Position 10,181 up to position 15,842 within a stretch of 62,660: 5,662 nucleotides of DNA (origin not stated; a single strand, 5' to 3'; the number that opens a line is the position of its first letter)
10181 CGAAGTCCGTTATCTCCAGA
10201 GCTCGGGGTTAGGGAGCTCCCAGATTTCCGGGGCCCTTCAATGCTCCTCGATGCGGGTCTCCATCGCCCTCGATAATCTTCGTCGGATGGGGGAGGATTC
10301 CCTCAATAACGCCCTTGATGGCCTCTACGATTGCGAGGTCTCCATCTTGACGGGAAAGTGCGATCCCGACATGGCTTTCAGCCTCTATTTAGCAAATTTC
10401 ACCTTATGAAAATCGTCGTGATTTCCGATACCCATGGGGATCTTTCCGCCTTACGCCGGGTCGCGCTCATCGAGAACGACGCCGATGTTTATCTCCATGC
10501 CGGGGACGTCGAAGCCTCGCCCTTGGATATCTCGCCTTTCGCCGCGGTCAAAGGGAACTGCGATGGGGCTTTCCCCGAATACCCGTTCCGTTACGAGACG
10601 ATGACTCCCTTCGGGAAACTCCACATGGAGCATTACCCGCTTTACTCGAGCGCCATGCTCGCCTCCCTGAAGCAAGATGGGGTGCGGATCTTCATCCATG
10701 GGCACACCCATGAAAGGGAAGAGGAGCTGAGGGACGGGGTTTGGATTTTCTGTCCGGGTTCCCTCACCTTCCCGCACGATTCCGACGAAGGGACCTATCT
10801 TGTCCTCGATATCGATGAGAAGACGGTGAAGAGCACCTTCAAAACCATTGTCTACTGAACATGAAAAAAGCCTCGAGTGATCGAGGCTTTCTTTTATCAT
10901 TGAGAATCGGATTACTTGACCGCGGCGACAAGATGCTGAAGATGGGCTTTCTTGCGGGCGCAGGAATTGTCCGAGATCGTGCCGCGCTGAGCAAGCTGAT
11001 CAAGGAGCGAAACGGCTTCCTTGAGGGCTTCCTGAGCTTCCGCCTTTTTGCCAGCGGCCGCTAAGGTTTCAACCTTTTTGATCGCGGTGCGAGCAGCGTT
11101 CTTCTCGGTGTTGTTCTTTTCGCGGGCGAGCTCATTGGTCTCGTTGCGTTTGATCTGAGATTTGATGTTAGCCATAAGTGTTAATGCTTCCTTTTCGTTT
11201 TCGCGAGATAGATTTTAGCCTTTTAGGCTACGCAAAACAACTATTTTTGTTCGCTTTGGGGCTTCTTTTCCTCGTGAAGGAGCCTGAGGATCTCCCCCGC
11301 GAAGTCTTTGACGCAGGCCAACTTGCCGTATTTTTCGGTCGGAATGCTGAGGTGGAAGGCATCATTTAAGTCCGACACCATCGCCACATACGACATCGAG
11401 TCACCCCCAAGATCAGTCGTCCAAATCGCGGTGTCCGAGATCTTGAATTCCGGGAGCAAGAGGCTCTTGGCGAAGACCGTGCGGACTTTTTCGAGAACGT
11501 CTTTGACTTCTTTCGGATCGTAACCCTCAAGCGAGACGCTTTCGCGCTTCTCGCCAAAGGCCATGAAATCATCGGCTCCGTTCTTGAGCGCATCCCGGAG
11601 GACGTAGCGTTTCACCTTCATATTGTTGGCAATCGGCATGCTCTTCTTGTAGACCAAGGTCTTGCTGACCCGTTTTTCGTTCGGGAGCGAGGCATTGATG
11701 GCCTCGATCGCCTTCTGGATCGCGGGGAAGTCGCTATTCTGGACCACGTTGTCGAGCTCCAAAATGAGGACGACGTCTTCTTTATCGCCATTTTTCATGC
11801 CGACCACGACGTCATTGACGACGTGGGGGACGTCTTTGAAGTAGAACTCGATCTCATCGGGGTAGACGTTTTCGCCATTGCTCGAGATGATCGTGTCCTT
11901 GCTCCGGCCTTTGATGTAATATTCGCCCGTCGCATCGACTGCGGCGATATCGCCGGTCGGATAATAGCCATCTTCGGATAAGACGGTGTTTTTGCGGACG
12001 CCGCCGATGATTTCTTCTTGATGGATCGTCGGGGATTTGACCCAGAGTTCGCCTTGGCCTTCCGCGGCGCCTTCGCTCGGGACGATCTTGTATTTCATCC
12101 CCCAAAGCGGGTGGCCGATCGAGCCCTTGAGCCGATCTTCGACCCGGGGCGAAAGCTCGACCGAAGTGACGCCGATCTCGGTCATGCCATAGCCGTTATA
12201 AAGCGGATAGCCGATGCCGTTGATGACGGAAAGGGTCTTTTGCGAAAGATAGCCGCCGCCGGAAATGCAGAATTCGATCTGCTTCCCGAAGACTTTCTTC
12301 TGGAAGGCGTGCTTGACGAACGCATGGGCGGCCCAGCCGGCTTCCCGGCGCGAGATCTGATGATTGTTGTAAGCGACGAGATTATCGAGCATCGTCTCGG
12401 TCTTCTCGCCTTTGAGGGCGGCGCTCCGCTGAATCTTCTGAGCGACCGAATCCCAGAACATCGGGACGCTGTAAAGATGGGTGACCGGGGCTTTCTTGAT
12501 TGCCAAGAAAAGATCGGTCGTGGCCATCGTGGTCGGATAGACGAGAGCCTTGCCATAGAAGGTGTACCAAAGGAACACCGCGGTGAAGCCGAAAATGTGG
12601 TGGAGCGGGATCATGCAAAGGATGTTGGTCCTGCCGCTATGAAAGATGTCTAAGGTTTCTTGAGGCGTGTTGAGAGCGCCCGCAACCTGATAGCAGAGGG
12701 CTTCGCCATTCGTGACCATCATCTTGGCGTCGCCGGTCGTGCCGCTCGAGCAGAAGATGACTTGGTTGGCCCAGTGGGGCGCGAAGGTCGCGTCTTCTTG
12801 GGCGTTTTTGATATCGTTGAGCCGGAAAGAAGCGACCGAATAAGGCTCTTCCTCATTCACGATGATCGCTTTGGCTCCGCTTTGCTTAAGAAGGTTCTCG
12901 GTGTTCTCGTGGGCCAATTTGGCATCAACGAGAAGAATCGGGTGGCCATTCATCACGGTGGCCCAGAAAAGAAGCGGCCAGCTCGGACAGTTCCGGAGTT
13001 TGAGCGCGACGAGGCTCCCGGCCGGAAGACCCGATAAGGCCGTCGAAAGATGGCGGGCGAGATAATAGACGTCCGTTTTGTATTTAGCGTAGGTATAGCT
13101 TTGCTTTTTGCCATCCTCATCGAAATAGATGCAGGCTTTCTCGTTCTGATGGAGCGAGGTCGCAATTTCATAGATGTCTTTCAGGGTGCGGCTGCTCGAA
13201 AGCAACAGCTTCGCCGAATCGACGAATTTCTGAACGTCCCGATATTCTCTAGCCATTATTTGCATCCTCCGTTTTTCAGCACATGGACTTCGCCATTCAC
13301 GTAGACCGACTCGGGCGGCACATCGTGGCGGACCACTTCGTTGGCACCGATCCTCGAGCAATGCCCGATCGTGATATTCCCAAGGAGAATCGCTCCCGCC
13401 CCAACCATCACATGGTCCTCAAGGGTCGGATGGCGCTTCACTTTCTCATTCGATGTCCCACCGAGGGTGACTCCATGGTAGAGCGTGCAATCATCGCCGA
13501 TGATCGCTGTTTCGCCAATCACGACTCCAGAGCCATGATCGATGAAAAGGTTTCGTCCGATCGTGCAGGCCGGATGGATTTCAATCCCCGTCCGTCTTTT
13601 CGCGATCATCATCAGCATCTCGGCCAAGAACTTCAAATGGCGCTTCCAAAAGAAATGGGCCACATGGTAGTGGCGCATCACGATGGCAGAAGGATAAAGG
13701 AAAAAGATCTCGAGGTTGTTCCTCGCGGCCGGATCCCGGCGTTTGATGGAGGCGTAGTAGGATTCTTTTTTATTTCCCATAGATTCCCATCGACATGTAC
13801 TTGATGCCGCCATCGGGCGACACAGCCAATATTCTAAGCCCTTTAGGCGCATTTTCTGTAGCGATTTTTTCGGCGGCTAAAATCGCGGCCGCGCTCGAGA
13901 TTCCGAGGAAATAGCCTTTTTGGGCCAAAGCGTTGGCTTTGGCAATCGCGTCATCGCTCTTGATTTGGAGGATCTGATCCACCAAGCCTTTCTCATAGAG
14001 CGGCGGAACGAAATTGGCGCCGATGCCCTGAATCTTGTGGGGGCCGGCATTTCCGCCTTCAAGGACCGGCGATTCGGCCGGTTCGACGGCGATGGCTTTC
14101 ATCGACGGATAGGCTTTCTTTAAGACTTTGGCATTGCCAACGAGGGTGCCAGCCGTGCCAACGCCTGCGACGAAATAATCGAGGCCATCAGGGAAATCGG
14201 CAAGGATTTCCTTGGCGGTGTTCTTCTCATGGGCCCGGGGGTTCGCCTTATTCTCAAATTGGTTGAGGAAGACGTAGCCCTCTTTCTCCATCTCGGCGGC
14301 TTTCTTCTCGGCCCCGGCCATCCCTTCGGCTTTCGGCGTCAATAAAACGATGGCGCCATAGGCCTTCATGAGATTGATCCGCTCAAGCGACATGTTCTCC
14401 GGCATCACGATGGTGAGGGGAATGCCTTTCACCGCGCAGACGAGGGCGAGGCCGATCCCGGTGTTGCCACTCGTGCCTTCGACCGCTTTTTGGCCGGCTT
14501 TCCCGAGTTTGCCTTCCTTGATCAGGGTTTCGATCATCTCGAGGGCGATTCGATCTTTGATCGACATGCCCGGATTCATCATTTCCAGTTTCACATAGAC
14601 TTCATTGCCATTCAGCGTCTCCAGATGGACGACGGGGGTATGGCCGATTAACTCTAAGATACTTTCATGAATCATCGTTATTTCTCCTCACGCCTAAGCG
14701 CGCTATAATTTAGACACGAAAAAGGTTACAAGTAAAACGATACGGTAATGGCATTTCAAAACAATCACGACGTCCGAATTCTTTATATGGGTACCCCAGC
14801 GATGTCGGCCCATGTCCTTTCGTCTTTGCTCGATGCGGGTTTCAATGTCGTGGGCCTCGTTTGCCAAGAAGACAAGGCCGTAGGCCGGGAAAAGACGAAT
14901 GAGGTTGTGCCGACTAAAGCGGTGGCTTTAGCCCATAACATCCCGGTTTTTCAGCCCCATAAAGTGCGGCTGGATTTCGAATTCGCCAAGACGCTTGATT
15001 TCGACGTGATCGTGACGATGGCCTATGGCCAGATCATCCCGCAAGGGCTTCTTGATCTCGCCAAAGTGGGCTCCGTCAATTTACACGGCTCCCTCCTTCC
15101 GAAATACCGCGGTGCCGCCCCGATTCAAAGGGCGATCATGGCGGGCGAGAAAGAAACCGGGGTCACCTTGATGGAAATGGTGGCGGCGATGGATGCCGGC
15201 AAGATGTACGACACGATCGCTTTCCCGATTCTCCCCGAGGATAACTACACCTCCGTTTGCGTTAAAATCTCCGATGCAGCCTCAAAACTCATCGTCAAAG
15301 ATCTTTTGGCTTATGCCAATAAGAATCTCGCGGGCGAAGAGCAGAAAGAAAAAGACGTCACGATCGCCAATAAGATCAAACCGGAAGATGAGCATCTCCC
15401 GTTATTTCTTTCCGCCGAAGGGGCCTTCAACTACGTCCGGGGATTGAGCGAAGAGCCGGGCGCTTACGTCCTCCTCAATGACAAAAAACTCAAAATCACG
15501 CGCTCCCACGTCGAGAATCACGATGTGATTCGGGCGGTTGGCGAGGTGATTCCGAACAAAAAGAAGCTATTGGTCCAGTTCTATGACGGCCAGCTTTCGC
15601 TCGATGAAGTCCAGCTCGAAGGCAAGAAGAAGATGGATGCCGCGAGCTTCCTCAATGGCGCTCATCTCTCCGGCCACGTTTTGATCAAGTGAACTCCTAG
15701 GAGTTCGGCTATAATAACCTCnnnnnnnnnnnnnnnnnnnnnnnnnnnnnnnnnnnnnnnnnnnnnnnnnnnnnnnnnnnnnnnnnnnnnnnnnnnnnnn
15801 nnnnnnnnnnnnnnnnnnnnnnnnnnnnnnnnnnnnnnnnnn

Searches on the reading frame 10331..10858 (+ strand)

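Call 19: search_protein_families(library=pfam, proteins=[window:10331-10858:+])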
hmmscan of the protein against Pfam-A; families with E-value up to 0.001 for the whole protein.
window:10331-10858:+ (175 aa): 2 families
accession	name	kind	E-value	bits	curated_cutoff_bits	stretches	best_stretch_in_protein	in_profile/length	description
PF12850.12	Metallophos_2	-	2.5e-24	86.5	27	1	26-164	1-154/154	Calcineurin-like phosphoesterase superfamily domain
PF00149.33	Metallophos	-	7.3e-10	40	21.5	1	26-94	1-90/191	Calcineurin-like phosphoesterase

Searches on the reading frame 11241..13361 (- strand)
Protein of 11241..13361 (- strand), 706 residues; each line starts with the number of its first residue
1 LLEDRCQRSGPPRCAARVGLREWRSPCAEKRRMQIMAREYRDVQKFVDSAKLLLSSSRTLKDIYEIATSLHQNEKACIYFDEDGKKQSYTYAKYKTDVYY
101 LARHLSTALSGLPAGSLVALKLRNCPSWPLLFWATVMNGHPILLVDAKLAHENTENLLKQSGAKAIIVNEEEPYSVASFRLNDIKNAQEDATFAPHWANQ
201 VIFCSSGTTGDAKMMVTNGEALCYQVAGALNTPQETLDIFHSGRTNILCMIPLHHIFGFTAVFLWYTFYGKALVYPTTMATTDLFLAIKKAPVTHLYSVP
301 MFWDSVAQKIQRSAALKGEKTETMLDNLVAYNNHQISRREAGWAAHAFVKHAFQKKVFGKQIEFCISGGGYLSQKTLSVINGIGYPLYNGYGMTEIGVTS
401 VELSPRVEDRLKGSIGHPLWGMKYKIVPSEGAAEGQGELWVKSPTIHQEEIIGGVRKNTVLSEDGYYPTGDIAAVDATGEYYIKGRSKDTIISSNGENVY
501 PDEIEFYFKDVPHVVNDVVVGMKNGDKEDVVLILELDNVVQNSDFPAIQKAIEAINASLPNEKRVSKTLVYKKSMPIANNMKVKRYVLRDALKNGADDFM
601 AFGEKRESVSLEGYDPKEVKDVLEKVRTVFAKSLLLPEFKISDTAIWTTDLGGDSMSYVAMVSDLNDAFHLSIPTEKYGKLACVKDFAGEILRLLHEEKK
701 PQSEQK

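Call 19: search_protein_families(library=pfam, proteins=[window:11241-13361:-])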
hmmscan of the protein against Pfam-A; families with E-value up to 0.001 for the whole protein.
window:11241-13361:- (706 aa): 3 families
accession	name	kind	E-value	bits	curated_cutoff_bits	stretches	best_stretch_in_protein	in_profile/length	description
PF00501.34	AMP-binding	-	4.1e-45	154.7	29.9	1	73-446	9-379/384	AMP-binding enzyme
PF23562.2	AMP-binding_C_3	-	1.1e-05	26.3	20.8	1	489-583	2-103/124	AMP-binding enzyme C-terminal domain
PF00550.31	PP-binding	-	2.2e-05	25.1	20.8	1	624-688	1-64/67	Phosphopantetheine attachment site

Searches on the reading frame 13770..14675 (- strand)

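Call 19: search_protein_families(library=pfam, proteins=[window:13770-14675:-])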
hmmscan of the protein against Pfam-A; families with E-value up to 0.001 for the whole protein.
window:13770-14675:- (301 aa): 1 family
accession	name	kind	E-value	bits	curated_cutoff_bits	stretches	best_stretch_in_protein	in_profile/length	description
PF00291.31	PALP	-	2.4e-63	214.6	35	1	7-287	2-294/295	Pyridoxal-phosphate dependent enzyme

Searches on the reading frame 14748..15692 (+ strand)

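Call 19: search_protein_families(library=pfam, proteins=[window:14748-15692:+])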
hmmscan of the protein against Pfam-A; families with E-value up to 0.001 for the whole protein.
window:14748-15692:+ (314 aa): 2 families
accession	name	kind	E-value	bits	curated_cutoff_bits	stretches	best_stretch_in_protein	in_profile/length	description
PF00551.24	Formyl_trans_N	-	8e-32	110.9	26.1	1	11-184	3-179/181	Formyl transferase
PF02911.23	Formyl_trans_C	-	2.2e-18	66.7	21.1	1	209-305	1-99/100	Formyl transferase, C-terminal domain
